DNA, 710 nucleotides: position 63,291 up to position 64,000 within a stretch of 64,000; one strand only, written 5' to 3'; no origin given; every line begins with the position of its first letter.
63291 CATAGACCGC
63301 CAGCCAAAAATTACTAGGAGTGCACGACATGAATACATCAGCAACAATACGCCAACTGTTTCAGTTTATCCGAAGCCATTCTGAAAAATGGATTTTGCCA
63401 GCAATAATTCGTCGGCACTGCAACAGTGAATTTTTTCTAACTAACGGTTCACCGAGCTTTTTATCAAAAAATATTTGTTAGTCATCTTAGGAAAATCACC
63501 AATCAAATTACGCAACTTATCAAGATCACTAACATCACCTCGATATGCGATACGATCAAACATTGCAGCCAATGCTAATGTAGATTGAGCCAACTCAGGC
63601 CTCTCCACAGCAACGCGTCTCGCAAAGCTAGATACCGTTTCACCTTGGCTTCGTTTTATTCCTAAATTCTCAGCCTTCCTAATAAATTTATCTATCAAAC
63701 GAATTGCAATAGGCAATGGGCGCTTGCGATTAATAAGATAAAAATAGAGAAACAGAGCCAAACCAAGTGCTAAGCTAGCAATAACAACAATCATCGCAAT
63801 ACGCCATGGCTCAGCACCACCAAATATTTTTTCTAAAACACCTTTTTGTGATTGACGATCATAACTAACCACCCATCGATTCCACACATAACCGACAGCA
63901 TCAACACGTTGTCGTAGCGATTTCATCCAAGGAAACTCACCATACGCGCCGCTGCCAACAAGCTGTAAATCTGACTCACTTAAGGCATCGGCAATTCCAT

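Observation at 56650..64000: Candidate uncharacterised extracytoplasmic redox/metal-handling cluster: TPR + beta-propeller/DUF3105 protein + giant pentaheme cytochrome (+ DUF4129 protein)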

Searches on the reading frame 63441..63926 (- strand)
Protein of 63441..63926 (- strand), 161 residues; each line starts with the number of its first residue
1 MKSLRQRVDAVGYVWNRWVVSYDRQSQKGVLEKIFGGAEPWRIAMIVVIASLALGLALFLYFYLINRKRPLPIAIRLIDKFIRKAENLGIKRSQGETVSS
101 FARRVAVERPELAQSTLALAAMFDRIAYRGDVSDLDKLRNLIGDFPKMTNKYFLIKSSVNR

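Call 3: search_protein_families(library=pfam, proteins=[window:63441-63926:-], max_evalue=0.1)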
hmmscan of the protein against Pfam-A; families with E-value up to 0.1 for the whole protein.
window:63441-63926:- (161 aa): 1 family
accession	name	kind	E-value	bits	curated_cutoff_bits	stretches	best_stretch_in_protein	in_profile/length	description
PF13559.11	DUF4129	-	1e-07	32.4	24.8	1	81-136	5-59/69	Domain of unknown function (DUF4129)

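Call 4: search_protein_families(library=ncbifam, proteins=[window:63441-63926:-], max_evalue=0.1)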
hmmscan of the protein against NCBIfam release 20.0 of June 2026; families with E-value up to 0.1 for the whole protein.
window:63441-63926:- (161 aa): 1 family
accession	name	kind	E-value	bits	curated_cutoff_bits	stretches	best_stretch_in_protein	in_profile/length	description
NF033739.1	intramemb_PrsW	equivalog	0.089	12.5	225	0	46-74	2-30/210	glutamic-type intramembrane protease PrsW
